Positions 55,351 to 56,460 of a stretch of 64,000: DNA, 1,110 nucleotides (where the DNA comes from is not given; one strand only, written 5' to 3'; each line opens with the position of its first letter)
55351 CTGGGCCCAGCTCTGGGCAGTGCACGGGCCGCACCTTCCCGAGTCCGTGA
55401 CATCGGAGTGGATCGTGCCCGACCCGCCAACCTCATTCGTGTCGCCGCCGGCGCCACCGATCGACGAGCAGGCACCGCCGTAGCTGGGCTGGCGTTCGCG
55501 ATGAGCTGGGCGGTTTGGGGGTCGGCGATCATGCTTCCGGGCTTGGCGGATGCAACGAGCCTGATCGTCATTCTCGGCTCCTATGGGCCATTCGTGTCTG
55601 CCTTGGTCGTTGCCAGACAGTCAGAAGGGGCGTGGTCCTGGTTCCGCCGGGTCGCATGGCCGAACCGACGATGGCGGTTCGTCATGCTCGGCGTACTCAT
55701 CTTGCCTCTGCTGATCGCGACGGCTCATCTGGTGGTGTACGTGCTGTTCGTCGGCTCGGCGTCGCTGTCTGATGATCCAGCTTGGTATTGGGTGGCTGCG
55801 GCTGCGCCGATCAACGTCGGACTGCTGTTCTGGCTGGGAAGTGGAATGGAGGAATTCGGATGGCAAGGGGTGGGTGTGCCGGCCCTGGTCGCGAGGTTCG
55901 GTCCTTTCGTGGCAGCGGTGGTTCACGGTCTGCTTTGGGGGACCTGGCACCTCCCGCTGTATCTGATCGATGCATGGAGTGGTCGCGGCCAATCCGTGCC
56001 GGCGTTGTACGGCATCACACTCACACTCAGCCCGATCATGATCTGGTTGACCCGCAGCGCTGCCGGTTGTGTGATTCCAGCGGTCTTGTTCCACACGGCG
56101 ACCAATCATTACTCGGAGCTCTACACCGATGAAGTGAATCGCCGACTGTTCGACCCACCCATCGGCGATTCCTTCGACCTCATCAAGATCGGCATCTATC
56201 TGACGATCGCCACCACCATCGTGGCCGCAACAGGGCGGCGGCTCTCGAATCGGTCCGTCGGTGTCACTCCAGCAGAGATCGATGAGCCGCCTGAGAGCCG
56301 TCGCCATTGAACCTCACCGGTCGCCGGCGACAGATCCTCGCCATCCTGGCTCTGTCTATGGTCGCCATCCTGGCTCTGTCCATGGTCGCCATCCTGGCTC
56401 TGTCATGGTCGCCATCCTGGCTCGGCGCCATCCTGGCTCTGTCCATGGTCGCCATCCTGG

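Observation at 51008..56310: Four-gene, ATGA-coupled module of uncharacterised envelope-spanning proteins ending in a CPBP protease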

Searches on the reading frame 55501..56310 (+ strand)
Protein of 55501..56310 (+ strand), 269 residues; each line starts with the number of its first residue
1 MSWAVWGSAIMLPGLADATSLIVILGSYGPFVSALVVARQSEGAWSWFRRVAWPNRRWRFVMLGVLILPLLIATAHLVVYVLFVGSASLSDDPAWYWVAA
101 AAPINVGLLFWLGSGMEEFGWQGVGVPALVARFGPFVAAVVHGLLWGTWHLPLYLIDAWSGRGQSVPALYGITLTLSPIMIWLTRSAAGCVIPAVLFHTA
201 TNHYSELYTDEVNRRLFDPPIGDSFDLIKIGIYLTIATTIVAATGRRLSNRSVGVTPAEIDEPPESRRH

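Call 5: search_protein_families(library=pfam, proteins=[window:55501-56310:+], max_evalue=1)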
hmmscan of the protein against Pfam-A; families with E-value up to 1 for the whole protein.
window:55501-56310:+ (269 aa): 1 family
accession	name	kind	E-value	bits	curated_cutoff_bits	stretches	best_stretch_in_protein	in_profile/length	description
PF02517.21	Rce1-like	-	6.3e-08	33.2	22.4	1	105-202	7-91/93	Type II CAAX prenyl endopeptidase Rce1-like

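Call 54: search_protein_families(library=ncbifam, proteins=[window:55501-56310:+], max_evalue=0.1)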
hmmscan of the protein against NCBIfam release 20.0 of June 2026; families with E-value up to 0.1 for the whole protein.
window:55501-56310:+ (269 aa): 1 family
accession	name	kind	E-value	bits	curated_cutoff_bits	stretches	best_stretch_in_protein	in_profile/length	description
NF041656.1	CPBP_MmRce1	equivalog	1.5e-11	44.3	425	1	21-206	42-235/271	MmRce1 family CPBP family CAAX prenyl protease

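Call 55: search_protein_families(library=padloc, proteins=[window:55501-56310:+], max_evalue=0.1)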
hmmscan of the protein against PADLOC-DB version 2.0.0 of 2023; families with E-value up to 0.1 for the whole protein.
window:55501-56310:+ (269 aa): 0 families

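Call 85: list_cluster_members(proteins=[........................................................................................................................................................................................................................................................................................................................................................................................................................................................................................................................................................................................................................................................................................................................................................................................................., window:55501-56307:+, window:51011-52471:+, window:51008-52471:+])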
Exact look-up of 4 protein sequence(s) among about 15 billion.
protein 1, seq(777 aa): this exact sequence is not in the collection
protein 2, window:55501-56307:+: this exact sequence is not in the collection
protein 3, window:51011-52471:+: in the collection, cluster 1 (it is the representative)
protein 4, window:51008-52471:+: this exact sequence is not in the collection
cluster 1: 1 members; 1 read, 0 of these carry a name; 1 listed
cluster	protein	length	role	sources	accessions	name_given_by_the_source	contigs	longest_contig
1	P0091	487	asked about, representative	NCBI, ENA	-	-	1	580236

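Call 94: search_protein_families(library=phrogs, proteins=[window:55501-56310:+], max_evalue=0.01)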
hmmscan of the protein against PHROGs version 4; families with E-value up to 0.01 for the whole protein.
window:55501-56310:+ (269 aa): 0 families
